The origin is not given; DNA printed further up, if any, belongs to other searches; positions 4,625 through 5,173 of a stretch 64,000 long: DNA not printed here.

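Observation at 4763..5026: Hyper-acidic 83-aa protein with zero basic residues directly upstream of a secreted nuclease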

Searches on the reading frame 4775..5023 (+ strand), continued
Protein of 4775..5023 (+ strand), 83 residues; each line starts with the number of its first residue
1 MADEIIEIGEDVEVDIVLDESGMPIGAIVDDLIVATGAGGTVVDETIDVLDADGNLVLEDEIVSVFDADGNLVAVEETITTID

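Call 29: search_protein_families(library=phrogs, proteins=[window:4775-5023:+, P0099, P0132], max_evalue=1)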
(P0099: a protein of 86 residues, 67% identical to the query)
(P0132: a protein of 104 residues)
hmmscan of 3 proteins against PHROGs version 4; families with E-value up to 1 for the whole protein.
window:4775-5023:+ (83 aa): 6 families
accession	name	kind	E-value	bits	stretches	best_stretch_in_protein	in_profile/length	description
phrog_33061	-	unknown function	0.047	14.3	1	13-57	33-75/242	-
phrog_1635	-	unknown function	0.053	15.1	1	56-78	35-57/93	-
phrog_19800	-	unknown function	0.088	13.8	1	39-77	19-57/101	-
phrog_10782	-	unknown function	0.37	12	1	46-71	36-61/88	-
phrog_25861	-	unknown function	0.63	11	0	58-72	34-48/55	-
phrog_24105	-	unknown function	0.73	11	0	42-59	12-29/146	-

P0099 (86 aa): 3 families
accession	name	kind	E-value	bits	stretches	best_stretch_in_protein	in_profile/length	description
phrog_1635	-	unknown function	0.042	15.4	1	11-58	7-53/93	-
phrog_8003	-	head and packaging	0.45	10.6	1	10-44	313-346/389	virion structural protein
phrog_9306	-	unknown function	0.63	10.4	1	17-70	53-102/266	-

P0132 (104 aa): 3 families
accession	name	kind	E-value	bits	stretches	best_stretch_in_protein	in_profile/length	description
phrog_15233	-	unknown function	0.15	12.8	1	29-95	30-99/104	-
phrog_36279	-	unknown function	0.24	12.2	0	63-92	97-126/152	-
phrog_4903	-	unknown function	0.56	11.2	0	60-75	13-28/64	-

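Call 30: search_protein_families(library=padloc, proteins=[window:4775-5023:+], max_evalue=1)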
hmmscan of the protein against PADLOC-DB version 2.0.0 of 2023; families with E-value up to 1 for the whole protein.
window:4775-5023:+ (83 aa): 1 family
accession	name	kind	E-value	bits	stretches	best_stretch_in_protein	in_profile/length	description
PDLC04402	PDC-M08B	-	0.013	13.5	1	27-82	23-78/128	-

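Call 34: fold_search(model_id=the predicted structure, library=viral)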
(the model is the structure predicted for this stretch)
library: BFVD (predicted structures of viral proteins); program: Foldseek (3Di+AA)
matches with E <= 10: 833; with E <= 0.001: 0
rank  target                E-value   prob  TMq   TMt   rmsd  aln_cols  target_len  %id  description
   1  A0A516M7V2            6.8e-02  0.54  0.25  0.03  12.7        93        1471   18  (no name in the UniProt tables at hand)
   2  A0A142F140            8.9e-02  1.00  0.71  0.38   3.5       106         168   10  Transmembrane emp24 domain containing protein [Bacillus phage Shbh1]
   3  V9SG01                1.1e-01  1.00  0.57  0.42   4.5        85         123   15  Uncharacterized protein [Tunisvirus fontaine2]
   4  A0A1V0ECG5            1.2e-01  0.87  0.39  0.37   5.6        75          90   20  (no name in the UniProt tables at hand)
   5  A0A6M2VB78            1.2e-01  0.63  0.33  0.06  16.7       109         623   10  (no name in the UniProt tables at hand)
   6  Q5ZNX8                1.4e-01  0.96  0.48  0.10   5.5        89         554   11  Uncharacterized protein [Bracoviriform congregatae]
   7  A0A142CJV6            1.7e-01  0.96  0.47  0.33   5.0        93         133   12  (no name in the UniProt tables at hand)
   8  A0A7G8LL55            1.8e-01  0.90  0.42  0.25  10.3       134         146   10  Uncharacterized protein [Gordonia phage JKSyngboy]
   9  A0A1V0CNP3            2.0e-01  0.99  0.48  0.25   4.6        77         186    9  (no name in the UniProt tables at hand)
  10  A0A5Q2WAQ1            2.0e-01  0.96  0.41  0.08  16.3        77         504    9  (no name in the UniProt tables at hand)
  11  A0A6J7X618            2.0e-01  0.92  0.44  0.29   4.5        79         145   16  Uncharacterized protein [uncultured Caudovirales phage]
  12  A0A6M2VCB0            2.0e-01  0.89  0.38  0.18   8.0        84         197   21  (no name in the UniProt tables at hand)
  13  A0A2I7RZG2            2.1e-01  0.35  0.27  0.07  14.0       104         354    9  Uncharacterized protein [Vibrio phage 1.261.O._10N.286.51.A7]
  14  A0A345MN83            2.1e-01  0.28  0.25  0.04  13.6       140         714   10  (no name in the UniProt tables at hand)
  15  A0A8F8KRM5            2.2e-01  0.97  0.48  0.17  14.6        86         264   10  Uncharacterized protein [Clandestinovirus]
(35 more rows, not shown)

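Call 36: find_related_loci(query=A1, collection=viral_contigs, flank=5000)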
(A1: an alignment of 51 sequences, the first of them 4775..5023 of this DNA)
Query A1 (83 aa) in viral_contigs; peptide patterns used: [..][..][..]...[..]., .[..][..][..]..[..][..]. (x = any residue, [..] = any of these).
155 stretches matched a pattern, but none encodes a relative of the query by tblastn (E <= 1e-3).

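Call 51: find_encoding_contigs(protein=P0132, flank=5000, max_places=3)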
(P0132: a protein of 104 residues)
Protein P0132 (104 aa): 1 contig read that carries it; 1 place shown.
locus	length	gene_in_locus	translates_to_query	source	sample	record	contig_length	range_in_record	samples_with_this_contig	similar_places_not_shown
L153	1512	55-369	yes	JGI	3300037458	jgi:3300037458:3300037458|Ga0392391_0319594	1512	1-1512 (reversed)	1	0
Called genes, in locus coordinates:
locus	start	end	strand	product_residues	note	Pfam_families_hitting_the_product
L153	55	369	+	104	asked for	-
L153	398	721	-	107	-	PF03992:ABM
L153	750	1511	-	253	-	?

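Call 52: find_encoding_contigs(protein=P0135, flank=5000, max_places=3)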
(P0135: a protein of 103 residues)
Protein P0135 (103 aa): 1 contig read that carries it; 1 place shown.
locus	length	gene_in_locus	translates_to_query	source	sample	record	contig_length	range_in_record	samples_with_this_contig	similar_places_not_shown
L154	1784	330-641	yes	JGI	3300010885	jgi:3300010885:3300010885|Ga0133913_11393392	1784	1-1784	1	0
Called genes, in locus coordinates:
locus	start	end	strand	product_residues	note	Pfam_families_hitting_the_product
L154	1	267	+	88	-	PF00355:Rieske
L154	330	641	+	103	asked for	-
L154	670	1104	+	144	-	PF05025:RbsD_FucU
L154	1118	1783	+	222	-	?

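Call 54: search_protein_families(library=pfam, alignment_id=A1, max_evalue=0.01)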
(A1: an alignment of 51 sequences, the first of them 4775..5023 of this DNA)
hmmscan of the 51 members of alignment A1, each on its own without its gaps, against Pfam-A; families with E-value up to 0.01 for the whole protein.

A. member 1, window:4775-5023:+ (83 aa): 0 families

B. families by the number of members that match (of 51 scanned): 6 families
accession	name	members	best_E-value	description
PF12396.14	DUF3659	20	6.1e-06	Protein of unknown function (DUF3659)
PF04319.19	NifZ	10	0.00021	NifZ domain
PF20789.3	4HBT_3C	4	0.003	Acyl-CoA thioesterase C-terminal domain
PF18342.7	LytB_SH3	2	0.006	Endo-beta-N-acetylglucosaminidase LytB SH3 domain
PF09142.17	TruB_C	2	0.0081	tRNA Pseudouridine synthase II, C terminal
PF21834.1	DUF6894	1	0.0066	Domain of unknown function (DUF6894)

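Call 61: find_homologous_proteins(query=L001:6698-7348:+, max_evalue=1e-15)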
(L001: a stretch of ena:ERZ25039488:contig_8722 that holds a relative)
Query L001:6698-7348:+ (217 aa): 752 proteins with E <= 1e-15 among 2769 candidates; the best 120 are listed.
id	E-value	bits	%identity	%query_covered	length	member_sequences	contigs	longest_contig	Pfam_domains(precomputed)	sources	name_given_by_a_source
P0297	8.4e-135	465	96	100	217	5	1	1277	PF07510.17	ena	-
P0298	1.5e-108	379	78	100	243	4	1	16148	PF07510.17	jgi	jgi:hypothetical protein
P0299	3.2e-107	375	79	97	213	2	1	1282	PF07510.17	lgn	-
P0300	2.3e-105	369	76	98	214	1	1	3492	PF07510.17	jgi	jgi:hypothetical protein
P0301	2.0e-92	327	69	88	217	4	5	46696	PF07510.17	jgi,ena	-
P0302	2.3e-92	326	71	90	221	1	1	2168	PF07510.17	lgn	-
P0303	2.6e-92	326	73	88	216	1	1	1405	PF07510.17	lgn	-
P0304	2.8e-92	326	69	100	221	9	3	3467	PF07510.17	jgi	jgi:hypothetical protein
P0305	1.6e-91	324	68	98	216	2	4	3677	PF07510.17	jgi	jgi:hypothetical protein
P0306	4.5e-89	316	68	95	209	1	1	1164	PF07510.17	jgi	jgi:hypothetical protein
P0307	1.9e-88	314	70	94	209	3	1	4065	PF07510.17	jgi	jgi:hypothetical protein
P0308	4.1e-88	312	66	100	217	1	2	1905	PF07510.17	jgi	jgi:hypothetical protein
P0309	1.3e-85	304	62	98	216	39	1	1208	PF07510.17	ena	-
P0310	4.0e-85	303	70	87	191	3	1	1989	PF07510.17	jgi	jgi:hypothetical protein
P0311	6.9e-85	302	69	88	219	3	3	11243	PF07510.17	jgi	jgi:hypothetical protein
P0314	8.3e-82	292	60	100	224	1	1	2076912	PF07510.17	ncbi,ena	-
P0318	2.7e-79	284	61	98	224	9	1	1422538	PF07510.17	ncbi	-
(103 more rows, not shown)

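Call 62: find_encoding_contigs(protein=P0314, flank=5000, max_places=2)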
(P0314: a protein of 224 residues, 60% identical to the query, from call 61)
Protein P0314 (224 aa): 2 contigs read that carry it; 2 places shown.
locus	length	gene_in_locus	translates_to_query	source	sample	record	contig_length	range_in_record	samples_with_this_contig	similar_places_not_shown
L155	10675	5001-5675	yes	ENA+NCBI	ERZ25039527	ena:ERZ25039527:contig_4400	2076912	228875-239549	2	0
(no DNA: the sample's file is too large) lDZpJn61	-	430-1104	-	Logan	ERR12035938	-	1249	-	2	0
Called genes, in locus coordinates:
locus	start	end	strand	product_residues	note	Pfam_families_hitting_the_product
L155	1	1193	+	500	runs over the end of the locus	PF00324:AA_permease, PF13520:AA_permease_2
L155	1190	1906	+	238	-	PF00106:adh_short, PF13561:adh_short_C2, PF08659:KR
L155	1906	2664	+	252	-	PF00106:adh_short, PF08659:KR (faint), PF13561:adh_short_C2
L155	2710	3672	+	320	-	PF00491:Arginase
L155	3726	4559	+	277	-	PF01522:Polysacc_deac_1, PF10096:DUF2334 (weak)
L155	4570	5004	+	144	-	PF05025:RbsD_FucU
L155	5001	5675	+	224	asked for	PF07510:GmrSD_C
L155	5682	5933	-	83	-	PF13459:Fer4_15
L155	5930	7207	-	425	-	PF01512:Complex1_51K, PF10531:SLBB, PF10589:NADH_4Fe-4S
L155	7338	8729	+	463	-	PF00370:FGGY_N, PF02782:FGGY_C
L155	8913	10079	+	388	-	PF01261:AP_endonuc_2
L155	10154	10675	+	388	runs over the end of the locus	PF13407:Peripla_BP_4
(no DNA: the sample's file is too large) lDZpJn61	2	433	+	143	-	?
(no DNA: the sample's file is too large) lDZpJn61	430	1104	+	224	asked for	PF07510:GmrSD_C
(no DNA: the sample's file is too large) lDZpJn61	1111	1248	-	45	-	?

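Call 63: find_encoding_contigs(protein=P0318, flank=5000, max_places=2)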
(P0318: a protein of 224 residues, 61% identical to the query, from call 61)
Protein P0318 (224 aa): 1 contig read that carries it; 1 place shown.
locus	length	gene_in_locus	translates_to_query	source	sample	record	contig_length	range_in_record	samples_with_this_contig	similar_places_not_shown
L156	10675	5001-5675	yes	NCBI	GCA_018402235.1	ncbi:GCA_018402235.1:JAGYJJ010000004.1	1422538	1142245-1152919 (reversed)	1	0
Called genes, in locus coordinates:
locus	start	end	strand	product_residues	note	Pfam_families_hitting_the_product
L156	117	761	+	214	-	PF01497:Peripla_BP_2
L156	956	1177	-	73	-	-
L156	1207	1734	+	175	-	PF01032:FecCD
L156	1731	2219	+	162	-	PF00005:ABC_tran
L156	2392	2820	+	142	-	PF05025:RbsD_FucU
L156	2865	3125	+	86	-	-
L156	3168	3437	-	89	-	-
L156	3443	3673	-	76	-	-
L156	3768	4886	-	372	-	PF01070:FMN_dh, PF03060:NMO (weak)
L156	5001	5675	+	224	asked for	PF07510:GmrSD_C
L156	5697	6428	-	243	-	PF00392:GntR, PF07702:UTRA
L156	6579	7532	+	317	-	PF01008:IF-2B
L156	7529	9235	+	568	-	PF00596:Aldolase_II, PF00106:adh_short, PF08659:KR (weak), PF13561:adh_short_C2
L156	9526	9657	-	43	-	-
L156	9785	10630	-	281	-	PF00016:RuBisCO_large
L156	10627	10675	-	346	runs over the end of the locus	PF02779:Transket_pyr, PF02780:Transketolase_C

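Call 66: find_encoding_contigs(protein=P0043, flank=10000, max_places=1)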
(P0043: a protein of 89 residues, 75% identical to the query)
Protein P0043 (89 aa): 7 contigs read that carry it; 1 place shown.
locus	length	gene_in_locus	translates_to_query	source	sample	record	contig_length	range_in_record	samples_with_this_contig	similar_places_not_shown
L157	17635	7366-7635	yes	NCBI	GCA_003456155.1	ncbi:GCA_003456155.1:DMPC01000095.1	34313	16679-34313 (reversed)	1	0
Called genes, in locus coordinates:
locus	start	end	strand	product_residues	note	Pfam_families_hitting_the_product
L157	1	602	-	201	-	?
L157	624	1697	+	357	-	PF01926:MMR_HSR1, PF02421:FeoB_N, PF06071:YchF-GTPase_C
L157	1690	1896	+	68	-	PF14117:DUF4287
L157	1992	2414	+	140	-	PF00903:Glyoxalase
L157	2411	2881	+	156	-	PF08327:AHSA1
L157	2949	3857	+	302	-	PF00582:Usp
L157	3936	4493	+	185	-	PF00881:Nitroreductase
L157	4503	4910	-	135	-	-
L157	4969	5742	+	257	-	PF00230:MIP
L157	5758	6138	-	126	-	PF12773:DZR (weak), PF10571:UPF0547, PF13240:Zn_Ribbon_1 (weak), PF13248:Zn_ribbon_3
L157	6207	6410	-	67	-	PF17653:DUF5522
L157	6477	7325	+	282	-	PF00551:Formyl_trans_N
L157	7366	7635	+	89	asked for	-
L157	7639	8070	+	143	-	PF05025:RbsD_FucU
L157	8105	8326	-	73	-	PF13459:Fer4_15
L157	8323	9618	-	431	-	PF01512:Complex1_51K, PF10531:SLBB, PF10589:NADH_4Fe-4S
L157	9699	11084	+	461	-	PF00370:FGGY_N, PF02782:FGGY_C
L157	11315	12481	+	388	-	PF01261:AP_endonuc_2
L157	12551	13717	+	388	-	PF00532:Peripla_BP_1 (faint), PF13407:Peripla_BP_4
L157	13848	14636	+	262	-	PF00005:ABC_tran, PF02463:SMC_N, PF09818:ABC_ATPase (faint), PF13604:AAA_30 (faint), PF13304:AAA_21 (faint)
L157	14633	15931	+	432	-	PF02653:BPD_transp_2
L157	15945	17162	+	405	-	PF00480:ROK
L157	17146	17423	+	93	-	-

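Call 67: find_encoding_contigs(protein=P0085, flank=10000, max_places=1)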
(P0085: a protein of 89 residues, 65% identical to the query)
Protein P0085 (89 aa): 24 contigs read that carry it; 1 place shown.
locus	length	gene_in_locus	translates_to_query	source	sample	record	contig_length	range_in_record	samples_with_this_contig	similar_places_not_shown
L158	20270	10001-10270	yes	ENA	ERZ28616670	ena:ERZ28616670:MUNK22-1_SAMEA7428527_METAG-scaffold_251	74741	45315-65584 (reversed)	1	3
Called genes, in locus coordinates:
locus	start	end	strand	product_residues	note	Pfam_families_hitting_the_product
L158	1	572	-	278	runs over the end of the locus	-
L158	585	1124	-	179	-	PF13640:2OG-FeII_Oxy_3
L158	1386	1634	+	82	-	-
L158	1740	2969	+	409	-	PF02624:YcaO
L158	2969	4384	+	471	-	PF07812:TfuA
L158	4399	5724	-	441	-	PF01546:Peptidase_M20, PF07687:M20_dimer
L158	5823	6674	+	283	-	PF00069:Pkinase, PF07714:PK_Tyr_Ser-Thr, PF01636:APH (faint)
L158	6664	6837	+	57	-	-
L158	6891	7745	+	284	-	PF19656:DUF6159, PF10110:GPDPase_memb (weak)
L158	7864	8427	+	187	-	PF00881:Nitroreductase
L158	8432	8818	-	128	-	PF12773:DZR (weak), PF10571:UPF0547 (weak), PF13248:Zn_ribbon_3 (weak)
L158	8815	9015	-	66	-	PF17653:DUF5522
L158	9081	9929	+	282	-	PF00551:Formyl_trans_N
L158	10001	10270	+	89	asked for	-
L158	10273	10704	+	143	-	PF05025:RbsD_FucU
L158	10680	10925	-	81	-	PF13459:Fer4_15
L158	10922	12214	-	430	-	PF01512:Complex1_51K, PF10531:SLBB, PF10589:NADH_4Fe-4S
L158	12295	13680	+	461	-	PF00370:FGGY_N, PF02782:FGGY_C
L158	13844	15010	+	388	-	PF01261:AP_endonuc_2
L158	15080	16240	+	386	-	PF13407:Peripla_BP_4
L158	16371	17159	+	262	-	PF00005:ABC_tran, PF02463:SMC_N (weak), PF13604:AAA_30 (faint), PF13304:AAA_21 (faint)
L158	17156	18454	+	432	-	PF02653:BPD_transp_2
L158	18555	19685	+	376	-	PF00480:ROK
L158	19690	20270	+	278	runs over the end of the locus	PF01263:Aldose_epim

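Call 68: find_encoding_contigs(protein=P0086, flank=10000, max_places=1)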
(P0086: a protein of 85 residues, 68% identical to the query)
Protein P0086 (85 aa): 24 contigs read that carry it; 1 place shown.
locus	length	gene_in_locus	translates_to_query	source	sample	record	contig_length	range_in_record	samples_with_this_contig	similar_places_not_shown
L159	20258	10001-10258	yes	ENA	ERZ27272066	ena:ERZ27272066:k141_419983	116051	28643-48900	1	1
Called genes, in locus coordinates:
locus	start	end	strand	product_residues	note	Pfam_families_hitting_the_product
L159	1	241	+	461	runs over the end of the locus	PF00370:FGGY_N, PF02782:FGGY_C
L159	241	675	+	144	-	PF02502:LacAB_rpiB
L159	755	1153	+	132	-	-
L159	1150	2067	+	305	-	PF27100:DcsG_N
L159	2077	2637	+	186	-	PF01551:Peptidase_M23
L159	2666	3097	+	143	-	PF05025:RbsD_FucU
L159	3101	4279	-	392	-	PF00067:p450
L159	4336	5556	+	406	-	PF00067:p450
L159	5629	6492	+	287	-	PF01557:FAA_hydrolase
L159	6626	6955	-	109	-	PF08922:DUF1905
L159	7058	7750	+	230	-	PF14344:DUF4397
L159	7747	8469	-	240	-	PF00520:Ion_trans, PF07885:Ion_trans_2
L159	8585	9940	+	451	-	PF00089:Trypsin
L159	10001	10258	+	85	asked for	-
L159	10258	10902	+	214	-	PF07510:GmrSD_C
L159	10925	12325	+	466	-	PF00370:FGGY_N, PF02782:FGGY_C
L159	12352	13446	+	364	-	PF00480:ROK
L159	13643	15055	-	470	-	-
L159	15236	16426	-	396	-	PF07992:Pyr_redox_2, PF01262:AlaDh_PNT_C (weak), PF00070:Pyr_redox, PF14759:Reductase_C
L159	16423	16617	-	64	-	PF13459:Fer4_15, PF13370:Fer4_13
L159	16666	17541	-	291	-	PF01557:FAA_hydrolase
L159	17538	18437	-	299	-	PF02900:LigB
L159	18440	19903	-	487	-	PF00171:Aldedh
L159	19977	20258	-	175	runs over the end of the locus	PF22381:Staph_reg_Sar_Rot, PF01047:MarR, PF12802:MarR_2, PF13463:HTH_27 (faint)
